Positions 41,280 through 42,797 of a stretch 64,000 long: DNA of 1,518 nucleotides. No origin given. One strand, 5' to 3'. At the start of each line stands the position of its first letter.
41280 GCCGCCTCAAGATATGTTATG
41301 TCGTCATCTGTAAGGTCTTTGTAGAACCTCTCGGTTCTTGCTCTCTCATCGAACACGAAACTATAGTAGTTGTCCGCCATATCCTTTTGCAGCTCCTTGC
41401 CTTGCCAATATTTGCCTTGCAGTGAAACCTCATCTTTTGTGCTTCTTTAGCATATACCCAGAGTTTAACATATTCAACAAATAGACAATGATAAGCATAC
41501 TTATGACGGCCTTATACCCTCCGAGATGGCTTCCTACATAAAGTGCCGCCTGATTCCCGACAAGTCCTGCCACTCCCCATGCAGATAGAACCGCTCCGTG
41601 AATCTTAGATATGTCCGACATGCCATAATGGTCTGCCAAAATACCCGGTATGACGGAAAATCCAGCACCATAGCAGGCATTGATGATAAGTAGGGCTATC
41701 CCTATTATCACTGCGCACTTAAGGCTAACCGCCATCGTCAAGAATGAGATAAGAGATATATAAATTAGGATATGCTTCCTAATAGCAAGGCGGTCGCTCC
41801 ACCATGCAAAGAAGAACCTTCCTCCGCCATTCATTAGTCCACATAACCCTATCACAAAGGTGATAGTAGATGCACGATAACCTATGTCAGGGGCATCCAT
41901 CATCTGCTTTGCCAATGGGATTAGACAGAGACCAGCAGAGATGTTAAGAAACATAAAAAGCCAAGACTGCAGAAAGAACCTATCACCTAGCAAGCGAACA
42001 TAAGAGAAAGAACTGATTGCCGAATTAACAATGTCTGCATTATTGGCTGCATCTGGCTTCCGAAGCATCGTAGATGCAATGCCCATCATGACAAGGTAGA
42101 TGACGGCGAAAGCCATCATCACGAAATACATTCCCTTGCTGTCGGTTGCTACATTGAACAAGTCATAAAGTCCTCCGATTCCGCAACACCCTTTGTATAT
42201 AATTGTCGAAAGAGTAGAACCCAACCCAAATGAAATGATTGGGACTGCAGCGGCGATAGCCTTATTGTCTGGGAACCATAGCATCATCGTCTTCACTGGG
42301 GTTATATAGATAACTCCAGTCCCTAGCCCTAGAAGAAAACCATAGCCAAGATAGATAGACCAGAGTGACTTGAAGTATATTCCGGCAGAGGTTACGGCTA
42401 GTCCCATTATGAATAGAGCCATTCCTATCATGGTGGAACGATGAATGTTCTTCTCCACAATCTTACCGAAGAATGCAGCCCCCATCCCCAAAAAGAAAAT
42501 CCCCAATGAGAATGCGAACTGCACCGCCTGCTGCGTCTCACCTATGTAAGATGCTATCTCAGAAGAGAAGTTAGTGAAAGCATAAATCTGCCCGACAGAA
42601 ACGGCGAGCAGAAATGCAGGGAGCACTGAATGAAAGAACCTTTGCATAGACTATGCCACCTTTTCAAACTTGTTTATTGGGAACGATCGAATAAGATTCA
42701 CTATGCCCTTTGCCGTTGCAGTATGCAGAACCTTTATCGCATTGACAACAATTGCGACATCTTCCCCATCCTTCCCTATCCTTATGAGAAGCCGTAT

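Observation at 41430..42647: MFS transporter gene sandwiched between the primase and an unknown protein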

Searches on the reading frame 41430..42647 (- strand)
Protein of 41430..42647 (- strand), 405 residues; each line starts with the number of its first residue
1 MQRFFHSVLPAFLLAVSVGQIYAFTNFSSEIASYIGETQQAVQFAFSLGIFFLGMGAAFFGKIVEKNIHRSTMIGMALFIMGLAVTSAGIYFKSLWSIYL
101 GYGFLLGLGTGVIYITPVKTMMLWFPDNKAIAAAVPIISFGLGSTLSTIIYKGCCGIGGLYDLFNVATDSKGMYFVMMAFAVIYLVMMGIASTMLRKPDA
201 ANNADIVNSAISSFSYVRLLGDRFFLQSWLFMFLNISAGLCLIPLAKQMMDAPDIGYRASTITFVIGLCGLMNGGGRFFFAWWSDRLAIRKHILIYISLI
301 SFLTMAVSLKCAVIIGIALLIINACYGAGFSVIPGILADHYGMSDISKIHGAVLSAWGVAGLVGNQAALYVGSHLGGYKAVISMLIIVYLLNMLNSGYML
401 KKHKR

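Call 3: search_protein_families(library=pfam, proteins=[window:41430-42647:-], max_evalue=0.01)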
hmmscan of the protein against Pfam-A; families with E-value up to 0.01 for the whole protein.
window:41430-42647:- (405 aa): 1 family
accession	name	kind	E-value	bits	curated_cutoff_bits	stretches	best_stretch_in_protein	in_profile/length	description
PF07690.21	MFS_1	-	1.2e-16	61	33.4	1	14-364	5-346/347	Major Facilitator Superfamily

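Call 4: search_protein_families(library=ncbifam, proteins=[window:41430-42647:-], max_evalue=0.01)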
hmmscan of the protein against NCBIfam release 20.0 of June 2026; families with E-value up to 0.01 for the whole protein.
window:41430-42647:- (405 aa): 3 families
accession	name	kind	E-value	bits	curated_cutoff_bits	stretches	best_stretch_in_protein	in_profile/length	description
NF049980.1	SfMCT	equivalog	2.4e-53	181.2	320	1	8-385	5-375/378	L-lactate MFS transporter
TIGR00890.1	2A0111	subfamily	1.9e-30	106.1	374.85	1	8-385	6-368/377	oxalate/formate antiport family MFS transporter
TIGR04259.1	oxa_formateAnti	equivalog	1.3e-20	73.6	335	1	8-404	6-396/405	oxalate/formate MFS antiporter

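Call 5: search_protein_families(library=phrogs, proteins=[window:41430-42647:-], max_evalue=0.001)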
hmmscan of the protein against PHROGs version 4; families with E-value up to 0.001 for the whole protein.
window:41430-42647:- (405 aa): 1 family
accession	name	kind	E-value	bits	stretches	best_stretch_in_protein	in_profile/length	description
phrog_2034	-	unknown function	4.5e-05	23.2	1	224-394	14-183/406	-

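Call 7: search_dna_similar(query=window:41430-42647:-, collection=phages, mode=protein, max_rows=40)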
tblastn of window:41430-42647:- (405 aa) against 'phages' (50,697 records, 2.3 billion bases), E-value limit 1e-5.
Records with a match: 1; places in all: 1; records where one place covers at least 80% of the query: 0.
Best place of each record, by identity: <60% 1.
By first word of the organism name: Bacteriophage 1.
By host as written in the record: - 1.
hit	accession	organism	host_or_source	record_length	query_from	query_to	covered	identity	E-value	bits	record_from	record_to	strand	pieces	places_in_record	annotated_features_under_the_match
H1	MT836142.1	Bacteriophage sp.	human fecal samples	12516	331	389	15%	42.9%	9e-6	54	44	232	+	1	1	record has no annotation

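Call 13: find_homologous_proteins(query=window:41430-42647:-)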
Query window:41430-42647:- (405 aa): 1635 proteins with E <= 0.001 among 8000 candidates; the best 120 are listed.
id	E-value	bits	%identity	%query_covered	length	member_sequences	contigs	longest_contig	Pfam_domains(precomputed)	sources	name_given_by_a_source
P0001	2.5e-247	839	96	100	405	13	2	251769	PF07690.22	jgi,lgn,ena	-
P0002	9.2e-228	774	88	100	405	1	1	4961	PF07690.22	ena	-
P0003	1.2e-226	770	87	100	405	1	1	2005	PF07690.22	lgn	-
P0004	2.1e-203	694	82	100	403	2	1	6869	PF07690.22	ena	-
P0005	3.3e-203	693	81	100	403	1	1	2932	PF07690.22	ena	-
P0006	5.3e-198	676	80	100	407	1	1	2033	PF07690.22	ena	-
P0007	1.8e-197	674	78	100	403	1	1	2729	PF07690.22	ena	-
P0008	1.2e-189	649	76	100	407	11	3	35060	PF07690.22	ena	-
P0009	9.7e-186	636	75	100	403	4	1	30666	PF07690.22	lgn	-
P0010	1.2e-183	629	75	99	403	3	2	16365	PF07690.22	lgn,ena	-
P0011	1.6e-183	628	75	100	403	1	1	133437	PF07690.22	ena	-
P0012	1.6e-178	612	73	99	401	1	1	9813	PF07690.22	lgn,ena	-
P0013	1.5e-168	579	68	99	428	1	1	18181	PF07690.22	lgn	-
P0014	6.4e-159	547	68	98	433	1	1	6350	PF07690.22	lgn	-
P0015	5.2e-155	535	66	93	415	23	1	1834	PF07690.22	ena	-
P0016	2.3e-154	532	64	100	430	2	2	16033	PF07690.22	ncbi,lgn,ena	-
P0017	9.2e-154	530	66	97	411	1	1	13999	PF07690.22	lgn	-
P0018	2.0e-153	529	65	100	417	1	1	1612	PF07690.22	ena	-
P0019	2.4e-153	529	65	100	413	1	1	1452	PF07690.22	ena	-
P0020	7.1e-153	528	64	100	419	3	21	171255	PF07690.22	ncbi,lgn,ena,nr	ncbi:MAG: MFS transporter [Kiritimatiellae bacterium]|nr:MFS transporter [Kiritimatiellia bacterium]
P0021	1.3e-152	527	64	100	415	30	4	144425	PF07690.22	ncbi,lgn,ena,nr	ncbi:MAG: MFS transporter [Kiritimatiellae bacterium]|nr:MFS transporter [Kiritimatiellia bacterium]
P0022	1.3e-152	527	65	98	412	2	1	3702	PF07690.22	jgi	-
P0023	1.4e-152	527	65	100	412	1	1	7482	PF07690.22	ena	-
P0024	1.5e-152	527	65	99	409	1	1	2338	PF07690.22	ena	-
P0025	2.0e-152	526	65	100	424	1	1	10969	PF07690.22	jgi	-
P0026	4.4e-152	525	65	100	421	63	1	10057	PF07690.22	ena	-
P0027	5.6e-152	525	66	98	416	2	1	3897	PF07690.22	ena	-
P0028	5.9e-152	525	66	98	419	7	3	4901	PF07690.22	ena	-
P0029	7.0e-152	524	63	99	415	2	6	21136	PF07690.22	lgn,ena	-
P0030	7.1e-152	524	66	98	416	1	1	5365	PF07690.22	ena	-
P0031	1.9e-151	523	64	96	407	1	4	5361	PF07690.22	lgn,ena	-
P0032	4.0e-151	522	66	96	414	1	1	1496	PF07690.22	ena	-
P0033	4.7e-151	522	65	97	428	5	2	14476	PF07690.22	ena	-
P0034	4.7e-151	522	66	98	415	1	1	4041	PF07690.22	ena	-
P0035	4.8e-151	522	64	99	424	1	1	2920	PF07690.22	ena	-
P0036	5.5e-151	521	64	100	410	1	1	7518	PF07690.22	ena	-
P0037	7.4e-151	521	65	100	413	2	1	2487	PF07690.22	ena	-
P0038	1.4e-150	520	65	100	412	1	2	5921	PF07690.22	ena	-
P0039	1.5e-150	520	66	98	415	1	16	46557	PF07690.22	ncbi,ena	-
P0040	2.0e-150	519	65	97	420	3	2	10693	PF07690.22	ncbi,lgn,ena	-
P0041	2.3e-150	519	65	98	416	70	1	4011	PF07690.22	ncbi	-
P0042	3.3e-150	519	65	96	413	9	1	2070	PF07690.22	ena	-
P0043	4.6e-150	518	64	100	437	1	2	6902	PF07690.22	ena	-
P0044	4.8e-150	518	64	98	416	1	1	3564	PF07690.22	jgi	-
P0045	5.1e-150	518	65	98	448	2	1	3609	PF07690.22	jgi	-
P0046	5.2e-150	518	64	100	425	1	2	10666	PF07690.22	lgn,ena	-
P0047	6.9e-150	518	65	98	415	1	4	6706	PF07690.22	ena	-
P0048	7.6e-150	518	62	100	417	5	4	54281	PF07690.22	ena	-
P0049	7.7e-150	518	66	98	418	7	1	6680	PF07690.22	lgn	-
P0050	9.0e-150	517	64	98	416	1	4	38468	PF07690.22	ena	-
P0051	1.2e-149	517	64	99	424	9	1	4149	PF07690.22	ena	-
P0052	1.3e-149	517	62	100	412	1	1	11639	PF07690.22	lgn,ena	-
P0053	1.3e-149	517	65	98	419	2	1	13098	PF07690.22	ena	-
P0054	1.3e-149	517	65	97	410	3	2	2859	PF07690.22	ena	-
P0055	1.8e-149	516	65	98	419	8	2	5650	PF07690.22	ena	-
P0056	1.9e-149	516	64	99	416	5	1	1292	PF07690.22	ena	-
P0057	2.0e-149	516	65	93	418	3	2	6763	PF07690.22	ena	-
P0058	2.5e-149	516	64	98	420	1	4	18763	PF07690.22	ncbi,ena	-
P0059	3.6e-149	515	67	96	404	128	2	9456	PF07690.22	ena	-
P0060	3.8e-149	515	66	98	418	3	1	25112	PF07690.22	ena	-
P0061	5.0e-149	515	64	99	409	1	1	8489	PF07690.22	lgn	-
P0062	5.1e-149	515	63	99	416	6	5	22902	PF07690.22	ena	-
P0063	5.2e-149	515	63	98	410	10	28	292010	PF07690.22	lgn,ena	-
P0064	5.5e-149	515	62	100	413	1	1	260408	PF07690.22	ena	-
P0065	1.0e-148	514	65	98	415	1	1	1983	PF07690.22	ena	-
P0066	1.1e-148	514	64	98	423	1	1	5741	PF07690.22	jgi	jgi:OFA family oxalate/formate antiporter-like MFS transporter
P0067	1.2e-148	514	65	93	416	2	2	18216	PF07690.22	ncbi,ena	-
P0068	1.2e-148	514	63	100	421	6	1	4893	PF07690.22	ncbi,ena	-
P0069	1.5e-148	513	64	100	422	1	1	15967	PF07690.22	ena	-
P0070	2.0e-148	513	64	98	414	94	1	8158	PF07690.22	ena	-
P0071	2.4e-148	513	64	99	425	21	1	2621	PF07690.22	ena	-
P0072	2.5e-148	513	65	98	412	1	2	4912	PF07690.22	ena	-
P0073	2.9e-148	512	64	98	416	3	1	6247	PF07690.22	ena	-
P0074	3.0e-148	512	63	100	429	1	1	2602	PF07690.22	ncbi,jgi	jgi:OFA family oxalate/formate antiporter-like MFS transporter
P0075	3.4e-148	512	63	98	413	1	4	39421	PF07690.22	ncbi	-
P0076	3.8e-148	512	63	100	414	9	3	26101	PF07690.22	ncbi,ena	-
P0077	4.0e-148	512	64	98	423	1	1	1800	PF07690.22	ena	-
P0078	4.2e-148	512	64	98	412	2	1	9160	PF07690.22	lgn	-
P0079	4.4e-148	512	65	96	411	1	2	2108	PF07690.22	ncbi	-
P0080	4.4e-148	512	63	100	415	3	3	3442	PF07690.22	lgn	-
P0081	4.5e-148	512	63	100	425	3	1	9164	PF07690.22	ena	-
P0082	4.6e-148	512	63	100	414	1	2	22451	PF07690.22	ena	-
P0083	4.8e-148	512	65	98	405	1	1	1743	PF07690.22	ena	-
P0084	5.1e-148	512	64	98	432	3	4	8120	PF07690.22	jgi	jgi:OFA family oxalate/formate antiporter-like MFS transporter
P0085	6.5e-148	511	63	100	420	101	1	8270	PF07690.22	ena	-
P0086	1.1e-147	510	63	100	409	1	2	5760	PF07690.22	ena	-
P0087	1.4e-147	510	63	99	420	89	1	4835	PF07690.22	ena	-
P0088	1.4e-147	510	64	97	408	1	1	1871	PF07690.22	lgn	-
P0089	1.6e-147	510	62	100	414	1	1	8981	PF07690.22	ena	-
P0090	1.7e-147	510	68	92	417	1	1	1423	PF07690.22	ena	-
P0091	2.1e-147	510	63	100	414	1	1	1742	PF07690.22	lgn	-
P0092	2.1e-147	510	63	100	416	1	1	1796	PF07690.22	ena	-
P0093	2.4e-147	509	65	99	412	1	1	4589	PF07690.22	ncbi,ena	-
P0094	2.5e-147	509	64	99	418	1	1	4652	PF07690.22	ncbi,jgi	jgi:OFA family oxalate/formate antiporter-like MFS transporter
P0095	2.5e-147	509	64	99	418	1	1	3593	PF07690.22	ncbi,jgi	jgi:OFA family oxalate/formate antiporter-like MFS transporter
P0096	2.5e-147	509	63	100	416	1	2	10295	PF07690.22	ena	-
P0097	2.8e-147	509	63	100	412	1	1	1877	PF07690.22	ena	-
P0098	3.1e-147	509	64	99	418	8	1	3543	PF07690.22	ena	-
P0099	3.3e-147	509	64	99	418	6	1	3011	PF07690.22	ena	-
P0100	3.8e-147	509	63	99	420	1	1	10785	PF07690.22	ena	-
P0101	4.6e-147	508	64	100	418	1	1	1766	PF07690.22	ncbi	-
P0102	4.7e-147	508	64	100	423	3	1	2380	PF07690.22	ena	-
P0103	5.2e-147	508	63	96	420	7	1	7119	PF07690.22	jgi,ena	-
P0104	5.3e-147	508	65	93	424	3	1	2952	PF07690.22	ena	-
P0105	6.4e-147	508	63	99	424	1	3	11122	PF07690.22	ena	-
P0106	6.5e-147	508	62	100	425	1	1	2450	PF07690.22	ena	-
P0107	6.6e-147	508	62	97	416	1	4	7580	PF07690.22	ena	-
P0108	6.8e-147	508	65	98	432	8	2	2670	PF07690.22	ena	-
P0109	7.2e-147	508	64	99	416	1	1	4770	PF07690.22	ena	-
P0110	7.3e-147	508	64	99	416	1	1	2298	PF07690.22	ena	-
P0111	8.6e-147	508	64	99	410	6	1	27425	PF07690.22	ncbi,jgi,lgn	-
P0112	1.2e-146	507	63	100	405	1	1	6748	PF07690.22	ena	-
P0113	1.4e-146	507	63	100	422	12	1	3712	PF07690.22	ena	-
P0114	1.4e-146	507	65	98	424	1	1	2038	PF07690.22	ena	-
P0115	1.7e-146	507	66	92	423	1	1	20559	PF07690.22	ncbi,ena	-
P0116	1.7e-146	507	64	99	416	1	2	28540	PF07690.22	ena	-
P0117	1.8e-146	506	64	99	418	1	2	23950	PF07690.22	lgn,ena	-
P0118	1.9e-146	506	63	98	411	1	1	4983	PF07690.22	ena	-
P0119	2.0e-146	506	65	98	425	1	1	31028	PF07690.22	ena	-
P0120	2.2e-146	506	64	98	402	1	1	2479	PF07690.22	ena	-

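Call 14: find_related_loci(query=window:41430-42647:-, collection=viral_contigs, flank=8000)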
Query window:41430-42647:- (405 aa) in viral_contigs; peptide patterns used: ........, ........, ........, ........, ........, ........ (x = any residue, [..] = any of these).
5 stretches matched a pattern; 2 encode a relative of the query (tblastn E <= 1e-3); 2 distinct loci.
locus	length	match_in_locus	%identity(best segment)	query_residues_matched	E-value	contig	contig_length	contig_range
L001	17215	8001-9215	96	1-405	0e+0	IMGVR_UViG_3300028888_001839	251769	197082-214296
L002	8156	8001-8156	96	1-52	2e-25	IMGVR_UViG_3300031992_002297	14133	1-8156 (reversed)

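Call 15: find_encoding_contigs(protein=P0011, flank=10000, max_places=3)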
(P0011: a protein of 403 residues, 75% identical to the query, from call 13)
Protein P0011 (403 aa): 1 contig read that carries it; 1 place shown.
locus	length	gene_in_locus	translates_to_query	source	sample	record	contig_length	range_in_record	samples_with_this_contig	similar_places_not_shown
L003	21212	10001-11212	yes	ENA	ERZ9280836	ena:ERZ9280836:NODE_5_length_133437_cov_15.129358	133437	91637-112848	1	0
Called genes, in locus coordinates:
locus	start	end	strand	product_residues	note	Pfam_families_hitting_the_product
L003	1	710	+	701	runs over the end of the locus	PF06381:Phage_portal_3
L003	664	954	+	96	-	-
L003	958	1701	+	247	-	PF11380:Stealth_CR2 (faint)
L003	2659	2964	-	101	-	-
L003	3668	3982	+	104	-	-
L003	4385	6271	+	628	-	-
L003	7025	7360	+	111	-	-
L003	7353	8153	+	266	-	PF00149:Metallophos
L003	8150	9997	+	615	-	PF01807:Zn_ribbon_DnaG, PF08275:DNAG_N, PF01751:Toprim, PF13155:Toprim_2, PF13362:Toprim_3 (weak), PF13662:Toprim_4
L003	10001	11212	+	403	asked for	PF07690:MFS_1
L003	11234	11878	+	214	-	-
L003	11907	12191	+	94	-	-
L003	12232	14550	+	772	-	PF03477:ATP-cone, PF13597:NRDD, PF01228:Gly_radical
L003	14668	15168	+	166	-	PF13353:Fer4_12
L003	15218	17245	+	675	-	-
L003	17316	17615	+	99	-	-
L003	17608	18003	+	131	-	-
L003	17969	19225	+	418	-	PF21189:PHA02142, PF09414:RNA_ligase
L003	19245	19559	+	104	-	PF11195:Tad2-like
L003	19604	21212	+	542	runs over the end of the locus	PF01145:Band_7, PF15975:Flot (weak)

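Call 16: find_encoding_contigs(protein=P0008, flank=10000, max_places=3)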
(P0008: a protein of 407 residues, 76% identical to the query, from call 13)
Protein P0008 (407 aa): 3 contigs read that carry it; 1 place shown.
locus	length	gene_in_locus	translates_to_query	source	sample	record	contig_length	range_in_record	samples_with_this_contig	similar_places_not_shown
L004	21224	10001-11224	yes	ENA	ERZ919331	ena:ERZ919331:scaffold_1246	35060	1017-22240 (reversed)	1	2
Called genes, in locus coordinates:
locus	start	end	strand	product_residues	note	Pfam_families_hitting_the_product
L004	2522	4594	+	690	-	-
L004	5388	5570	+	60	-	-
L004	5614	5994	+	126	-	-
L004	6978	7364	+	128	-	-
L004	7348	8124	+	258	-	PF00149:Metallophos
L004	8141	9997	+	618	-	PF01807:Zn_ribbon_DnaG, PF08275:DNAG_N, PF01751:Toprim, PF13155:Toprim_2, PF13362:Toprim_3, PF13662:Toprim_4, PF10410:DnaB_bind (faint)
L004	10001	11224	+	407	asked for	PF07690:MFS_1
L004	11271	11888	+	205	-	-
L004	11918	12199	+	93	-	-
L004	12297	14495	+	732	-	PF03477:ATP-cone, PF13597:NRDD, PF01228:Gly_radical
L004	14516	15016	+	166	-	PF13353:Fer4_12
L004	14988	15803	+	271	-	-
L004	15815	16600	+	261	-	-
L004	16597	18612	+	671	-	-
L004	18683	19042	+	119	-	-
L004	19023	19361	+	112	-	-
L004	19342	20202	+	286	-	PF07460:NUMOD3 (faint), PF01541:GIY-YIG (weak), PF22083:I-HmuI_NUMOD-like (weak)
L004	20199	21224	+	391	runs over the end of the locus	PF21189:PHA02142, PF09414:RNA_ligase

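Call 17: find_encoding_contigs(protein=P0020, flank=10000, max_places=4)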
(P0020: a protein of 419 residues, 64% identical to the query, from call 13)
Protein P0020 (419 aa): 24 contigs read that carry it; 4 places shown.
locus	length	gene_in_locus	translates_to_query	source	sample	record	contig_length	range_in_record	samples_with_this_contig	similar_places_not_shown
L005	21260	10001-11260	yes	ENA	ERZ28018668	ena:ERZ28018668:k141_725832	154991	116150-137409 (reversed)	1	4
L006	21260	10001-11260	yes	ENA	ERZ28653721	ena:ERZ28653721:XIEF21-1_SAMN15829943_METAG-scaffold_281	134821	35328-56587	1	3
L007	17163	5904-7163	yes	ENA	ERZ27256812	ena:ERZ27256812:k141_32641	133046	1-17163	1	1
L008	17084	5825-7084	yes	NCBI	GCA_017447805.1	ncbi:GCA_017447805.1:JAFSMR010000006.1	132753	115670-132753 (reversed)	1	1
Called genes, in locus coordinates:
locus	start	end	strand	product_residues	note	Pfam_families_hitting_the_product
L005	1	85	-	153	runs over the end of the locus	PF14819:QueF_N (weak), PF14489:QueF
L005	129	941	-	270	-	PF02463:SMC_N (faint), PF00005:ABC_tran, PF08352:oligo_HPY (weak)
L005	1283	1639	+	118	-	PF00216:Bac_DNA_binding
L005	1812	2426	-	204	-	PF00072:Response_reg, PF08281:Sigma70_r4_2, PF00196:GerE, PF04545:Sigma70_r4 (weak)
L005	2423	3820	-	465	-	PF07730:HisKA_3, PF13581:HATPase_c_2 (weak), PF02518:HATPase_c (weak)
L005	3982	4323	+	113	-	-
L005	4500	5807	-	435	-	PF09903:DUF2130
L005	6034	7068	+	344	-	PF04338:DUF481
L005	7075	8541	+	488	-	PF02310:B12-binding, PF04055:Radical_SAM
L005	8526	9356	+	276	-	PF05681:Fumerase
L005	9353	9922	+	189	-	PF05683:Fumerase_C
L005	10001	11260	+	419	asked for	PF07690:MFS_1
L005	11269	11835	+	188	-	PF01812:5-FTHF_cyc-lig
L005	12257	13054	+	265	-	PF19775:DUF6261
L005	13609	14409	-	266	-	PF18922:DUF5672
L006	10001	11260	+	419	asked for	PF07690:MFS_1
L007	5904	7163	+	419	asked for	PF07690:MFS_1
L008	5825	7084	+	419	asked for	PF07690:MFS_1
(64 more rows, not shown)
